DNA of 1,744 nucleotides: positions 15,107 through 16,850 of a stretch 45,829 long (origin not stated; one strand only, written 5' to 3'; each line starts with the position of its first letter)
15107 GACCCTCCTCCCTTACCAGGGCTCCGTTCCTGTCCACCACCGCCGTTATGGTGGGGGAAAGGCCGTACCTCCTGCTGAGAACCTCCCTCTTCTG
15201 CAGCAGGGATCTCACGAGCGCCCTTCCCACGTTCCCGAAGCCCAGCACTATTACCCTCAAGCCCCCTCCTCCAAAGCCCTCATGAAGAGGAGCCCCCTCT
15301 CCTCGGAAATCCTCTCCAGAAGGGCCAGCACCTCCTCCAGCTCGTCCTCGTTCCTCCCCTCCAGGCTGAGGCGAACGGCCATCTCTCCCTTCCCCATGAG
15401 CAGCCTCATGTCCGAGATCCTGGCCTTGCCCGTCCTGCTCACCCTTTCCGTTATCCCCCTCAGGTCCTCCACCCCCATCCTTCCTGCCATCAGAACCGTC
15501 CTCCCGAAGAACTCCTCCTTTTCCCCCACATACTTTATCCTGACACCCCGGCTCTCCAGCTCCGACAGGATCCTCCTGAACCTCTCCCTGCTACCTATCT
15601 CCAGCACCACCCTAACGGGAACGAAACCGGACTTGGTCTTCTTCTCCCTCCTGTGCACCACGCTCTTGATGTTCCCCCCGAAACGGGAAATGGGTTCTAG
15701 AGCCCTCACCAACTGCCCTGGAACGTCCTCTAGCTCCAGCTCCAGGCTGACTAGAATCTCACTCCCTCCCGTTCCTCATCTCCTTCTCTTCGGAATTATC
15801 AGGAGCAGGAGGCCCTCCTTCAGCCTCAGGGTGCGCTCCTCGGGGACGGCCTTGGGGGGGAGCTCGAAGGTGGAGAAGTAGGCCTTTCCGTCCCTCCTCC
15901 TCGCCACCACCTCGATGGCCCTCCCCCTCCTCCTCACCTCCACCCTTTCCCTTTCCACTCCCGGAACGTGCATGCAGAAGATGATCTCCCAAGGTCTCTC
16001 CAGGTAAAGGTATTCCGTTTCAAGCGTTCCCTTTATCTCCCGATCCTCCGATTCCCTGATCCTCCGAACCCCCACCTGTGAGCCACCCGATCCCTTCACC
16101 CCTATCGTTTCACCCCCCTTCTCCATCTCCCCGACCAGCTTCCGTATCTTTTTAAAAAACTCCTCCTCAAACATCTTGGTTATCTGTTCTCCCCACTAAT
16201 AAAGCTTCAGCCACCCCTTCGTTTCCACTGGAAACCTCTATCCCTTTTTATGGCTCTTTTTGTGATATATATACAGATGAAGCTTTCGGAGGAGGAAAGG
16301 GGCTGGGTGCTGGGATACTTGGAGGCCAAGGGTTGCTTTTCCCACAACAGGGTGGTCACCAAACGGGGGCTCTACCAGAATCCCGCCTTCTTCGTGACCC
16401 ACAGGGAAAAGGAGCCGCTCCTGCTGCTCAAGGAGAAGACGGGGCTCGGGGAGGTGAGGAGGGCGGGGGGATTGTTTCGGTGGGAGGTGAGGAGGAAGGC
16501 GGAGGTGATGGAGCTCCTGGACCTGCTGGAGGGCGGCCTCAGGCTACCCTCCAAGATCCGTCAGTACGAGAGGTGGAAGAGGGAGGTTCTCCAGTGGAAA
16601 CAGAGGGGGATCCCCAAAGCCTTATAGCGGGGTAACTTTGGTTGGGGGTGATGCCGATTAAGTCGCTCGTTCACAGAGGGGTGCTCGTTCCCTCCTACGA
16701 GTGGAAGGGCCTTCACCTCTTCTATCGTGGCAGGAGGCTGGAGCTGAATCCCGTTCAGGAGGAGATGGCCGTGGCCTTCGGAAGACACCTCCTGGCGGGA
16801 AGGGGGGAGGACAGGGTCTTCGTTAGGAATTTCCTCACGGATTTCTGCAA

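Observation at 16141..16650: Candidate replication origin: inverted ORB-like boxes, AT-rich tract and gene-orientation switch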

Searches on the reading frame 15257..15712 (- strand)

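Call 7: search_protein_families(library=pfam, proteins=[window:15257-15712:-], max_evalue=0.01)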
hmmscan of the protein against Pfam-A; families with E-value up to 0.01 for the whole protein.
window:15257-15712:- (151 aa): 1 family
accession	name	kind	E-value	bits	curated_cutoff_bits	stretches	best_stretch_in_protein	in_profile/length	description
PF13291.12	ACT_4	-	0.0089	17.1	27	0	84-136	20-73/80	ACT domain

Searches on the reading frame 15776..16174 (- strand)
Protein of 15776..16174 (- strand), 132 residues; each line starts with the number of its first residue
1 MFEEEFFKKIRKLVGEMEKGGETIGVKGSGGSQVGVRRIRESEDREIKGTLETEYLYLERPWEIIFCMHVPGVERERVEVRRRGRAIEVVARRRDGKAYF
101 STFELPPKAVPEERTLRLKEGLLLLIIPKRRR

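Call 7: search_protein_families(library=pfam, proteins=[window:15776-16174:-], max_evalue=0.01)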
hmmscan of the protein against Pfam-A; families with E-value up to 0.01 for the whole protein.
window:15776-16174:- (132 aa): 0 families

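Call 61: find_related_loci(query=A2, collection=metagenome_contigs, flank=2500)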
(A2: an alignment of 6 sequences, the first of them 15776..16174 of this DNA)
Query A2 (132 aa) in metagenome_contigs; peptide patterns used: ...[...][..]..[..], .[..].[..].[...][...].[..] (x = any residue, [..] = any of these).
317 stretches matched a pattern; 8 encode a relative of the query (tblastn E <= 1e-3); 8 distinct loci.
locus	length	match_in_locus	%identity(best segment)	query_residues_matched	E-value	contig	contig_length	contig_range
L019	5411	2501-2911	66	1-132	8e-54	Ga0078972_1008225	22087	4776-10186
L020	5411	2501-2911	66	1-132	6e-53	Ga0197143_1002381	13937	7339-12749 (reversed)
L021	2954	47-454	67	1-132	7e-52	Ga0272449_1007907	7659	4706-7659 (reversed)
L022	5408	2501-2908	67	1-132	1e-51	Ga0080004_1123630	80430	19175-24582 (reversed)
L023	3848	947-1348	65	1-132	1e-49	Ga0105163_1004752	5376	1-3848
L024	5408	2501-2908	67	1-132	6e-52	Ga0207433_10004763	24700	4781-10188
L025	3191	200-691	41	1-132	5e-34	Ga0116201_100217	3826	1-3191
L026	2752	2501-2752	57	1-82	2e-22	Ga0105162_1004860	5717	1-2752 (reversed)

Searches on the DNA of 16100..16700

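Call 81: search_rna_families(source=window, start=16100, end=16700, threshold=evalue, max_evalue=1)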
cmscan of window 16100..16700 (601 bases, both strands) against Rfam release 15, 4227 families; matches with E-value up to 1: 1.
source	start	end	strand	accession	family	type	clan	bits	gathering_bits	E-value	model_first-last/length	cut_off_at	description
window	16480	16523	+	RF01134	sR30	Gene; snRNA; snoRNA; CD-box;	-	13.3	38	0.91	1-57/57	no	Small nucleolar RNA sR30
